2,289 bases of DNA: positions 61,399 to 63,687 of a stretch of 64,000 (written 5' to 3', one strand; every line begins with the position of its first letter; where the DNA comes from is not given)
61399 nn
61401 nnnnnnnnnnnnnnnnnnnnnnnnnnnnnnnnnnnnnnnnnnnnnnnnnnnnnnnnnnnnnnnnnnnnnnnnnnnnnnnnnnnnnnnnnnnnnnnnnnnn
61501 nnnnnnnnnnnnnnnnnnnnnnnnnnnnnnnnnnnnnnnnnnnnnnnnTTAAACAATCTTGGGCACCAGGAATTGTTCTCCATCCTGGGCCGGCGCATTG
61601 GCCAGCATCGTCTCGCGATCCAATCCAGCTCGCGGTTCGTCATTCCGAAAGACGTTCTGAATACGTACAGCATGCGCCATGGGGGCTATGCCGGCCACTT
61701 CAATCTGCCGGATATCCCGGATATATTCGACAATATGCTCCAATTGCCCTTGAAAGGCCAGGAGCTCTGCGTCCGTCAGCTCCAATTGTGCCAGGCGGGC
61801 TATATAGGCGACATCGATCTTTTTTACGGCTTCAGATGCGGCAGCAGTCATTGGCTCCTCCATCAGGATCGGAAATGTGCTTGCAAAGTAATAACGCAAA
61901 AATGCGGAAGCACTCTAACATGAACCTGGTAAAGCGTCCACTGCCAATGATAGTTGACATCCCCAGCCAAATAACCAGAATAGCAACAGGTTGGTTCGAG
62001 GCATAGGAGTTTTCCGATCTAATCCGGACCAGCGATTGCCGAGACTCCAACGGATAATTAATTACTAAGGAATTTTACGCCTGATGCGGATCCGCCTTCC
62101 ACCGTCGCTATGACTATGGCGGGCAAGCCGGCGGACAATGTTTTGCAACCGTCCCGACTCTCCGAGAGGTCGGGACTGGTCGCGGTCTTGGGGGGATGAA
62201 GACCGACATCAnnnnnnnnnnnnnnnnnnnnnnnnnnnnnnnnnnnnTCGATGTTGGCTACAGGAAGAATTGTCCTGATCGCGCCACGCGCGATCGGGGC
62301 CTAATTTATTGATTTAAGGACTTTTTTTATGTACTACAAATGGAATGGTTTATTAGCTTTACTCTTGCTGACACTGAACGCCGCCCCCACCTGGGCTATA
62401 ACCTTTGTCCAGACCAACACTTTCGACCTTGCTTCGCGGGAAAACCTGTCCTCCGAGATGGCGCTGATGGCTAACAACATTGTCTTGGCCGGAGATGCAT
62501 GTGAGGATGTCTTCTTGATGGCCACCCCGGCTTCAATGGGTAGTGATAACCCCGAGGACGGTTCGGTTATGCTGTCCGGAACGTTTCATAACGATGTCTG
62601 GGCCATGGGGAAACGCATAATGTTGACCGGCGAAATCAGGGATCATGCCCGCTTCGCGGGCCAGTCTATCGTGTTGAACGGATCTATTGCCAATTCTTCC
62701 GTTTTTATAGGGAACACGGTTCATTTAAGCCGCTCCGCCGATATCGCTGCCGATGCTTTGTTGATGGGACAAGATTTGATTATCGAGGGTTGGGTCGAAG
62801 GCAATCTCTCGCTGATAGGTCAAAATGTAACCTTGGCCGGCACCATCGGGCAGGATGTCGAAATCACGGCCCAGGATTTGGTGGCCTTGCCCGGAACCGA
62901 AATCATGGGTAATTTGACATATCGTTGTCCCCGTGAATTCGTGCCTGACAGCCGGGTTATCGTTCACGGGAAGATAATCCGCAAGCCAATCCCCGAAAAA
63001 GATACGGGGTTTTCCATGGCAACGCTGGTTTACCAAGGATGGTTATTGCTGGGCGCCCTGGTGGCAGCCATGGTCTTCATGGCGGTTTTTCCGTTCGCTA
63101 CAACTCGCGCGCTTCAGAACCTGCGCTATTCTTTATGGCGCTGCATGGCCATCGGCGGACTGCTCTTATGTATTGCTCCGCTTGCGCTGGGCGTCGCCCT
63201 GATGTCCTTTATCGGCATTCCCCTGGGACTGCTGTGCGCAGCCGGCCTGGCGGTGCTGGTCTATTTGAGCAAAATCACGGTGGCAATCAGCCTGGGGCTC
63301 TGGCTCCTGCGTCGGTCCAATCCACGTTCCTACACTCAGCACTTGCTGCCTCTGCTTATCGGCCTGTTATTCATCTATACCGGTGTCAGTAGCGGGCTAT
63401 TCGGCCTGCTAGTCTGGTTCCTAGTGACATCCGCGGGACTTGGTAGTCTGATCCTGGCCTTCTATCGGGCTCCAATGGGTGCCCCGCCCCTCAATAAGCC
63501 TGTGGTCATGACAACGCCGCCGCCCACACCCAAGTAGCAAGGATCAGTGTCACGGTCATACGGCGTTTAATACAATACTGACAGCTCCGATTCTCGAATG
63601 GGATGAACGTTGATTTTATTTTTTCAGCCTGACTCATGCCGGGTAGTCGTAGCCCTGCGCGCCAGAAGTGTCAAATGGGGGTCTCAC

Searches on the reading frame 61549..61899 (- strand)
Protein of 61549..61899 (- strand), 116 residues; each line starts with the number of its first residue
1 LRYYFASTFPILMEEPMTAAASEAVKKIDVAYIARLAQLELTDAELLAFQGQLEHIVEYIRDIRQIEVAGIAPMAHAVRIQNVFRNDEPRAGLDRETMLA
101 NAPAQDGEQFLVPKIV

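Call 89: search_protein_families(library=pfam, proteins=[window:61549-61899:-], max_evalue=0.01)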
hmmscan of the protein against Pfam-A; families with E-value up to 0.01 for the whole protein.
window:61549-61899:- (116 aa): 1 family
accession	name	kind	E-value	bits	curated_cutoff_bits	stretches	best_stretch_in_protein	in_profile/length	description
PF02686.20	GatC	-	1.7e-18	67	23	1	41-112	1-66/66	Glu-tRNAGln amidotransferase C subunit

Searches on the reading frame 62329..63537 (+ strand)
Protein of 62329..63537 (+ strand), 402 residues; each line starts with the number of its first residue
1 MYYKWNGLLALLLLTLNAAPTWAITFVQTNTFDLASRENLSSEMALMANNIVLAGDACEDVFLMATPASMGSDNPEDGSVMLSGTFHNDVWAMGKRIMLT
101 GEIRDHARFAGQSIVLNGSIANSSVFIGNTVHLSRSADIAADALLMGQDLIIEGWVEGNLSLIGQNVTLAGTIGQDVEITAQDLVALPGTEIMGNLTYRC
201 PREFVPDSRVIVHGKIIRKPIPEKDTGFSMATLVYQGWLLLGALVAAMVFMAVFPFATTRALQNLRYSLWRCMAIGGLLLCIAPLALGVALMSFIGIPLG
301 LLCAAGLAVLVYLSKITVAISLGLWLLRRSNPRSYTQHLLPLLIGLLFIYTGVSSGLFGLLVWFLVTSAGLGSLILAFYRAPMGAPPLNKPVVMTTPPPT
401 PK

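Call 84: find_encoding_contigs(protein=window:62329-63537:+, flank=10000, max_places=2)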
Protein window:62329-63537:+ (402 aa): 1 contig read that carries it; 1 place shown.
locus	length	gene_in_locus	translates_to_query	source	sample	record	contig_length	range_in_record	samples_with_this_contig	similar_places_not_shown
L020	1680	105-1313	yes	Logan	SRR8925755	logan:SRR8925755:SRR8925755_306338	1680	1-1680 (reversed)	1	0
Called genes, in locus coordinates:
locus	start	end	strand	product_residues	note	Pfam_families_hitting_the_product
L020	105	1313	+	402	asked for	-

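Call 89: search_protein_families(library=pfam, proteins=[window:62329-63537:+], max_evalue=0.01)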
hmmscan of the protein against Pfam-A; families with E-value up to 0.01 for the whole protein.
window:62329-63537:+ (402 aa): 0 families
